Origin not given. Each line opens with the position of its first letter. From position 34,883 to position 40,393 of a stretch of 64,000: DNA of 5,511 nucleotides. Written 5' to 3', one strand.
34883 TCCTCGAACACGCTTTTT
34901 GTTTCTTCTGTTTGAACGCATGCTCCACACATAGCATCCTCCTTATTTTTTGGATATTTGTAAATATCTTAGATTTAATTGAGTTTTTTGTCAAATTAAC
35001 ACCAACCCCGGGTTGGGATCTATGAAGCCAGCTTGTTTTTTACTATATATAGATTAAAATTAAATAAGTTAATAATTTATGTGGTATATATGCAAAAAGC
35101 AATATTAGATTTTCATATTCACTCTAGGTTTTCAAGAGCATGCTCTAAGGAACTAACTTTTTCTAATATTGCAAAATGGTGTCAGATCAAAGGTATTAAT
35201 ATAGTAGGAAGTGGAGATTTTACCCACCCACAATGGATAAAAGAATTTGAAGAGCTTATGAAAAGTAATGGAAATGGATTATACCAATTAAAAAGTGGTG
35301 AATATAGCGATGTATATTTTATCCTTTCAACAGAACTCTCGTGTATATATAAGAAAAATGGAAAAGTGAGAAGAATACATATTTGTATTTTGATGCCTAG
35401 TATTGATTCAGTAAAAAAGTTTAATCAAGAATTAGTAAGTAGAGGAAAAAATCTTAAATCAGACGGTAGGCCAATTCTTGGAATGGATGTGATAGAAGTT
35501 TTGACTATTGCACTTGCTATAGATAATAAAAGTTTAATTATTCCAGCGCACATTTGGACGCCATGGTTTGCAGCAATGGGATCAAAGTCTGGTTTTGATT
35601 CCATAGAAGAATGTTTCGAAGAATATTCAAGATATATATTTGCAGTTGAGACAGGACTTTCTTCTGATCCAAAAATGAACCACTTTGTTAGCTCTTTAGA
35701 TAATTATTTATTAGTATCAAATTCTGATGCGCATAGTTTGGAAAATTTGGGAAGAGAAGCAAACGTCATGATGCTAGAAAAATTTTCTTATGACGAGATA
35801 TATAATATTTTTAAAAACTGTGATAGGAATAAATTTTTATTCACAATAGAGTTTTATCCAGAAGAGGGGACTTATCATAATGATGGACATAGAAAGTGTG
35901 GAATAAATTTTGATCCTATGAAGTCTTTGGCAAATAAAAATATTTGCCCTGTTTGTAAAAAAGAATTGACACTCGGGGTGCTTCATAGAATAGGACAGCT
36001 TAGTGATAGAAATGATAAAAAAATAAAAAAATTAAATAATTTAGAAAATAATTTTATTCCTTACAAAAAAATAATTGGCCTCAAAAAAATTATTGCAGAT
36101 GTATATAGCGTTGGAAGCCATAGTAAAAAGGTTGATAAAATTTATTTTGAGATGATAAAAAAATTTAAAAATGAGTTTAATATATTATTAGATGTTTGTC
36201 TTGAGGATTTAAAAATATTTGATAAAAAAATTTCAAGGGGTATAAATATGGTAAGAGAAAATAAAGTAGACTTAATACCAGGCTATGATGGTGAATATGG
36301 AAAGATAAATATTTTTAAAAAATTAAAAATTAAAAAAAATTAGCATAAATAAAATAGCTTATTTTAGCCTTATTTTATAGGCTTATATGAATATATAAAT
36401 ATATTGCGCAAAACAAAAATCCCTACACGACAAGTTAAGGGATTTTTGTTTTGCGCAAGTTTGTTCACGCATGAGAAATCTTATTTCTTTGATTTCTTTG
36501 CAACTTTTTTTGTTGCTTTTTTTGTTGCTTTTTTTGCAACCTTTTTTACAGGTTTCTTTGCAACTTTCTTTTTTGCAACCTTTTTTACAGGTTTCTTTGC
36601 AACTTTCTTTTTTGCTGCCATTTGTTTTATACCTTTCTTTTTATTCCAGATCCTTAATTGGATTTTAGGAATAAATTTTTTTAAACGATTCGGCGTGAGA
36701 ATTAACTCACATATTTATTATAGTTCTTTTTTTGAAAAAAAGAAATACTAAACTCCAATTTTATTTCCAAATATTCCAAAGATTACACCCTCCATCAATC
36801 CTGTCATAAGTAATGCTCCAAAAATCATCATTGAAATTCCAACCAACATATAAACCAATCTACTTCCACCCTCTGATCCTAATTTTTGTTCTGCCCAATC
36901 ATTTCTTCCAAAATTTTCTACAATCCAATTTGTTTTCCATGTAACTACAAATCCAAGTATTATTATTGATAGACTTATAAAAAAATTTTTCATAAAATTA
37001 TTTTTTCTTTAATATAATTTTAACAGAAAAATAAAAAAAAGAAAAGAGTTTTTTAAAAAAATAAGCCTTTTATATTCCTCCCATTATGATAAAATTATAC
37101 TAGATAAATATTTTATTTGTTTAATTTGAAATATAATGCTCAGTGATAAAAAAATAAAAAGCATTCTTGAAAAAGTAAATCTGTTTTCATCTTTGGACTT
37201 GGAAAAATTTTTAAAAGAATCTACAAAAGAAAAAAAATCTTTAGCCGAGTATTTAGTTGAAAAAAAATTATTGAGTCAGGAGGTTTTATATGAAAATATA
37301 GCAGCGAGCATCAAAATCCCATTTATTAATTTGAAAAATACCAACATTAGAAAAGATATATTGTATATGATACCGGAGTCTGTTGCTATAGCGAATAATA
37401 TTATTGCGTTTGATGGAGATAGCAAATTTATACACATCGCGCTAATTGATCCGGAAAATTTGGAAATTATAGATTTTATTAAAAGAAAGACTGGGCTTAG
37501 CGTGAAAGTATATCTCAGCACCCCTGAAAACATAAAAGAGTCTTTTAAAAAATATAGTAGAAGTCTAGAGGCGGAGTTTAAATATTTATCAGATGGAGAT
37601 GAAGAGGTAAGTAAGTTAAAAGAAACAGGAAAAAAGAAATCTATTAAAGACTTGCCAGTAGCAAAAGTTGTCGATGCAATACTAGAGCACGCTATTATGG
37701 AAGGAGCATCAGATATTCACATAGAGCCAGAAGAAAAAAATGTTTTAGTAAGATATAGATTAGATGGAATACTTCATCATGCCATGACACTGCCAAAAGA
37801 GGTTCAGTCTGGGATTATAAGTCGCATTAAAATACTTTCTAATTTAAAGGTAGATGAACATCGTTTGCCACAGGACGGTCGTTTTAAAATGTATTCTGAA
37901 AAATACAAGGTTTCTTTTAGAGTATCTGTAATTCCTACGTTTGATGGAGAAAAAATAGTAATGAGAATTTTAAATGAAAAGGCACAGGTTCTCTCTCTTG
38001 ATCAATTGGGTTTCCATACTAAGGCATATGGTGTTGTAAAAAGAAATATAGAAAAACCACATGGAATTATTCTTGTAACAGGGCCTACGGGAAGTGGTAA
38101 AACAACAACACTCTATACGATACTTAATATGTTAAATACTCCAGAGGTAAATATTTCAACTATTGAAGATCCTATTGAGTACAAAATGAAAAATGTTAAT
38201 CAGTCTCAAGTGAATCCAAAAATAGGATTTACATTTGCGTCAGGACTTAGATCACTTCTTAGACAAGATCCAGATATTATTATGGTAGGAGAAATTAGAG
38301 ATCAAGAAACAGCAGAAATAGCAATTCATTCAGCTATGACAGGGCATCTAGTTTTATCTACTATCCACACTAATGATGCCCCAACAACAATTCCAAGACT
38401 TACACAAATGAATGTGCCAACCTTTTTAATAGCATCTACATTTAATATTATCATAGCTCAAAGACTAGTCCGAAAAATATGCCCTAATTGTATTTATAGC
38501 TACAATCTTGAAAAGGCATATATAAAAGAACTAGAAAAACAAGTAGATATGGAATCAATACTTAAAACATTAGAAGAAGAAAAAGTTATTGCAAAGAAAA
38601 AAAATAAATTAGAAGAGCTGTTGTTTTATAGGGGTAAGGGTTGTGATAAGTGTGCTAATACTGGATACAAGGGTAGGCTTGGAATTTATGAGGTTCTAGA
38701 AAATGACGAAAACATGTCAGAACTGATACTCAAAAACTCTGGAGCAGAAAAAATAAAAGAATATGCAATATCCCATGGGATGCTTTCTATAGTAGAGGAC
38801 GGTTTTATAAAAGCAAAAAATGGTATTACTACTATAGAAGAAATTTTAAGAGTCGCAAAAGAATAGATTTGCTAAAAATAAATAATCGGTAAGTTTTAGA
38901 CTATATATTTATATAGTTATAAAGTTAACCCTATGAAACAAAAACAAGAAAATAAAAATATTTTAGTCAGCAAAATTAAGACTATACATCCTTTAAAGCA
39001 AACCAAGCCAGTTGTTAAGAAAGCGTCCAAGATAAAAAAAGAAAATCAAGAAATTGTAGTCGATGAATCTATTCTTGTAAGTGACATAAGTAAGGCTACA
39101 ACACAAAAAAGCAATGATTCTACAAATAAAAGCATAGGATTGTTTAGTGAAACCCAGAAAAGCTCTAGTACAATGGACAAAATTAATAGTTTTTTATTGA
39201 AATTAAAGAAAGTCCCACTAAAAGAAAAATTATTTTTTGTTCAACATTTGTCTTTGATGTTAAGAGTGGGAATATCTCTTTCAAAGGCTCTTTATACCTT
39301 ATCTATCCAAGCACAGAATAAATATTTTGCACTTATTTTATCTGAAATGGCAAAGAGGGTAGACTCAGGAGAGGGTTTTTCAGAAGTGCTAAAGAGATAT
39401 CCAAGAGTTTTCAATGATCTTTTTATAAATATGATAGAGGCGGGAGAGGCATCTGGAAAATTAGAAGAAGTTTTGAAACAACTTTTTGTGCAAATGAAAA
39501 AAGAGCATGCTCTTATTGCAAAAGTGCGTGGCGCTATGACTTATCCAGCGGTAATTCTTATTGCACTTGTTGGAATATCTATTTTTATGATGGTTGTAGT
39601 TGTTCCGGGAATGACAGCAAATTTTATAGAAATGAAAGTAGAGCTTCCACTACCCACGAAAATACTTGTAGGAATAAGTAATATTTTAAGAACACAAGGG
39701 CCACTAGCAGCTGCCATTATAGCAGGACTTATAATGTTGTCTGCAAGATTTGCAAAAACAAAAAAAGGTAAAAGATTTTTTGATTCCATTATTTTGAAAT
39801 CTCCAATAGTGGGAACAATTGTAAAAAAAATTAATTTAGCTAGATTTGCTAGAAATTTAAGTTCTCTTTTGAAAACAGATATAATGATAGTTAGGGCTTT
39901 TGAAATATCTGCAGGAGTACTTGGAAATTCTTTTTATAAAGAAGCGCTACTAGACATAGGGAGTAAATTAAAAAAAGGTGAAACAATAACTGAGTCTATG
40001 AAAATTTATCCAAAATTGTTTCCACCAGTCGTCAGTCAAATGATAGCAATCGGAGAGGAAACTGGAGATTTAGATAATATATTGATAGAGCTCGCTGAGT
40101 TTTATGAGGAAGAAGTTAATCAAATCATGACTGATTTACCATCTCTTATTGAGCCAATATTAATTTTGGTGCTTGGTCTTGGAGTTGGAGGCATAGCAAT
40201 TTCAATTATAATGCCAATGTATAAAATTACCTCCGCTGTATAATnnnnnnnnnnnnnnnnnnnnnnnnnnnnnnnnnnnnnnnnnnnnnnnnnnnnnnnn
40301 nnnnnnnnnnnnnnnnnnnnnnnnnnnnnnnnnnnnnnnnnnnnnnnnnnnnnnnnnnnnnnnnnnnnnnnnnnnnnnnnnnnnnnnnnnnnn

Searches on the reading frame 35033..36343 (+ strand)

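Call 3: search_protein_families(library=pfam, proteins=[window:35033-36343:+], max_evalue=0.1)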
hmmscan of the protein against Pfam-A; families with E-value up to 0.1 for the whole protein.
window:35033-36343:+ (436 aa): 0 families

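Call 4: search_protein_families(library=ncbifam, proteins=[window:35033-36343:+], max_evalue=0.1)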
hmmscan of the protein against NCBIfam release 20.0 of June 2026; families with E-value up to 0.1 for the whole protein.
window:35033-36343:+ (436 aa): 3 families
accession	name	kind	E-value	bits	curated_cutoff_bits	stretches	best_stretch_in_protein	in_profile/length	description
TIGR00375.1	TIGR00375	hypoth_equivalog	1.4e-52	179.3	326.6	1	26-425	3-374/374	TIGR00375 family protein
NF045706.1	PhFuoseLconase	equivalog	0.0022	17.1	630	1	106-170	27-92/332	phospho-furanose lactonase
NF047372.1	FlcA_NTERM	equivalog_domain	0.0099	16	28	0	121-134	1-14/39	periplasmic-type flagellar collar protein FlcA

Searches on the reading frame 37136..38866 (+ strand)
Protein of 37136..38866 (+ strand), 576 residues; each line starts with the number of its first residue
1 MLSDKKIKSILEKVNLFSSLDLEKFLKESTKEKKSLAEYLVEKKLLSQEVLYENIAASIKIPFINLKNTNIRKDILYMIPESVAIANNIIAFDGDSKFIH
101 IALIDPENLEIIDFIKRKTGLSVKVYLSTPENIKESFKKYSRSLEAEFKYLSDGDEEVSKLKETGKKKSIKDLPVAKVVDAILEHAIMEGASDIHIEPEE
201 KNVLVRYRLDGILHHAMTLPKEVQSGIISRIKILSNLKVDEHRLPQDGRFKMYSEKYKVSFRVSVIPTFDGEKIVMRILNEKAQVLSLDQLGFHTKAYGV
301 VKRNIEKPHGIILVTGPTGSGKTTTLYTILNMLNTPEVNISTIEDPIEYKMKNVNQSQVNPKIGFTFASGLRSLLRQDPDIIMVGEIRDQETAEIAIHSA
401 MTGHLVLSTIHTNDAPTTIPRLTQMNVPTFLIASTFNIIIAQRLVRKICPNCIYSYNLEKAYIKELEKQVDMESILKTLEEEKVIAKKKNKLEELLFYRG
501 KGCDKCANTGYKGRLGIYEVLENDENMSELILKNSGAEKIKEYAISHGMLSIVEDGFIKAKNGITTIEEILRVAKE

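Call 3: search_protein_families(library=pfam, proteins=[window:37136-38866:+], max_evalue=0.1)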
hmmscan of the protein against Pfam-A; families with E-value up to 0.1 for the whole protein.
window:37136-38866:+ (576 aa): 28 families (the best 25 are shown)
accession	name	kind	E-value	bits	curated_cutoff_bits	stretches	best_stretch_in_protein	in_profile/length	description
PF00437.27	T2SSE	-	7.8e-133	443.1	24.9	1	171-572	4-370/370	Type II/IV secretion system protein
PF05157.20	MshEN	-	4.9e-10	39.7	23.1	1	60-144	2-87/90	MshEN domain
PF13401.12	AAA_22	-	0.0001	23.1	27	1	308-339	4-33/130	AAA domain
PF20720.3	nSTAND3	-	0.00022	21.4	27.2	1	294-348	3-56/155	Novel STAND NTPase 3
PF25199.1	nSTAND_NTPase5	-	0.00065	20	34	1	305-351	37-84/145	Novel STAND NTPase 5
PF00005.33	ABC_tran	-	0.0015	19.6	25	1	310-369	12-67/137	ABC transporter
PF01637.24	ATPase_2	-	0.0026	18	33.2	1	307-357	18-68/225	ATPase domain predominantly from Archaea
PF13555.12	AAA_29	-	0.0039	17.4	27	1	308-333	21-46/61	P-loop containing region of AAA domain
PF13173.12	AAA_14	-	0.0044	17.5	27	1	310-354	3-48/129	AAA domain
PF13191.12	AAA_16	-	0.007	17.3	32.6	1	307-336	23-51/167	AAA ATPase domain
PF13476.12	AAA_23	-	0.0074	17.4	27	1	304-495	14-192/201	AAA domain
PF11056.14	UvsY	-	0.0077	17.1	22.8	1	469-541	27-98/128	Recombination, repair and ssDNA binding protein UvsY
PF00004.35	AAA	-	0.0082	17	21.2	1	312-343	1-32/131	ATPase family associated with various cellular activities (AAA)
PF13662.12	Toprim_4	-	0.0091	16.6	25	1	302-343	41-84/85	Toprim domain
PF13245.12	AAA_19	-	0.011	16.4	25.1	1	308-335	10-37/134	AAA domain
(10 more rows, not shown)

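Call 4: search_protein_families(library=ncbifam, proteins=[window:37136-38866:+], max_evalue=0.1)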
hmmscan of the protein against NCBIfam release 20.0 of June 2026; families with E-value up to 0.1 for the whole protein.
window:37136-38866:+ (576 aa): 39 families (the best 25 are shown)
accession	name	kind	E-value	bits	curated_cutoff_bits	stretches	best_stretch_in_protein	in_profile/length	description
TIGR02538.1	type_IV_pilB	equivalog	1e-174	582.3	675.65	1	7-575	2-563/564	type IV-A pilus assembly ATPase PilB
TIGR02533.1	type_II_gspE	equivalog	1.2e-161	538.7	630.25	1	79-573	4-485/486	type II secretion system ATPase GspE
NF053534.1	T4PilAsmATPsTfpB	equivalog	3.5e-139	464.9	850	1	35-574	52-582/584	type IV pilus assembly ATPase TfpB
NF007755.0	PRK10436.1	equivalog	8.5e-138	459.9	617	1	89-574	19-459/465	type II secretion system protein GspE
NF041000.1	ATPase_ComGA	equivalog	1.8e-79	266.5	300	1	181-446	2-266/267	competence type IV pilus ATPase ComGA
TIGR01420.1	pilT_fam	subfamily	1.6e-52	178.8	319.1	1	180-448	3-271/343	PilT/PilU family type 4a pilus ATPase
TIGR02525.1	plasmid_TraJ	equivalog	5.9e-26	91.3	368.3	1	274-442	120-295/372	plasmid transfer ATPase TraJ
TIGR02524.1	dot_icm_DotB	equivalog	1.1e-23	84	463.3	1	177-445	4-279/358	Dot/Icm type IV secretion system ATPase DotB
NF058587.1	archaellum_moto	equivalog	2.9e-19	69.2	550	1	312-447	278-419/527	archaellum flagellar ATPase motor FlaI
TIGR02782.1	TrbB_P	equivalog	1.7e-15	57.1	304.55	1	296-438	124-274/303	P-type conjugative transfer ATPase TrbB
TIGR02788.1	VirB11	equivalog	4.3e-14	52.3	249.95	1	302-426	138-266/308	P-type DNA transfer ATPase VirB11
NF010469.0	PRK13894.1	subfamily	9.4e-14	51.5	508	1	295-424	135-266/320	conjugal transfer ATPase TrbB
TIGR03819.1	heli_sec_ATPase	hypoth_equivalog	1.4e-12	47.5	373.15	1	228-424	100-299/340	TadA family conjugal transfer-associated ATPase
NF010407.0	PRK13833.1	subfamily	1e-11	44.8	499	1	299-426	135-263/323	conjugal transfer protein TrbB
NF053672.1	bindosome_BasE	exception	3.3e-10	39.3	1000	1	312-430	273-396/512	bindosome assembly system ATPase subunit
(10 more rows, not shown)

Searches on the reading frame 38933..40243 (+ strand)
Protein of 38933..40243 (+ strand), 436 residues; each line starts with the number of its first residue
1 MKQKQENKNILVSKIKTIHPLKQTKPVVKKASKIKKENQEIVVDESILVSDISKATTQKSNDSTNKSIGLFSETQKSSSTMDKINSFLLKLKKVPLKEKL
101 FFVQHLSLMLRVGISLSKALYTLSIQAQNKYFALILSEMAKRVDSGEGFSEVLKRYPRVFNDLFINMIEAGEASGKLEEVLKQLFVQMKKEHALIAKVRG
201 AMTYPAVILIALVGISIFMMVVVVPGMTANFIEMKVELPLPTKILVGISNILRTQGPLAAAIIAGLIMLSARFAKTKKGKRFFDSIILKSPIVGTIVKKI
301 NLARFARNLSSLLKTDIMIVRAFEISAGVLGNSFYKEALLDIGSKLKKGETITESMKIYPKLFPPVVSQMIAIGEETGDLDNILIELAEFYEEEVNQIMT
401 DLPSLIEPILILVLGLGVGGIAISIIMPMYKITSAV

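Call 3: search_protein_families(library=pfam, proteins=[window:38933-40243:+], max_evalue=0.1)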
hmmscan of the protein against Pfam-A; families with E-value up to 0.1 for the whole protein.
window:38933-40243:+ (436 aa): 1 family
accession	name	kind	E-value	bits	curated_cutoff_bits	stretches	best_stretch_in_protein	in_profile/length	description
PF00482.28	T2SSF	-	1e-53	181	25.2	2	102-225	1-125/125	Type II secretion system (T2SS), protein F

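Call 4: search_protein_families(library=ncbifam, proteins=[window:38933-40243:+], max_evalue=0.1)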
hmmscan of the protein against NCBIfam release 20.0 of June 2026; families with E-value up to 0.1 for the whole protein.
window:38933-40243:+ (436 aa): 6 families
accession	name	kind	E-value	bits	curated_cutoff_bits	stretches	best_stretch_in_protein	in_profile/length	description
TIGR02120.1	GspF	equivalog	7.3e-84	282.3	424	1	55-436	19-401/401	type II secretion system inner membrane protein GspF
NF052607.1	T4PiliAsmPilCThrm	equivalog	1.7e-79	267.8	700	1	87-434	56-402/406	type IV pilus assembly protein PilC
NF052606.1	T4PiliAsmPilCMyx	equivalog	1.3e-73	248.2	700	1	60-436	45-418/419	type IV pilus assembly protein PilC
NF007861.0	PRK10573.1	equivalog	2.2e-63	214.7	401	1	87-435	49-397/401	protein transport protein HofC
NF047826.1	T3SSXpsF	equivalog_domain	6.5e-55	186.6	650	1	86-436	55-404/405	type II secretion system protein XpsF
NF041012.2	T4P_ComGB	equivalog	9.4e-39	133.7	240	1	97-432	1-330/332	competence type IV pilus assembly protein ComGB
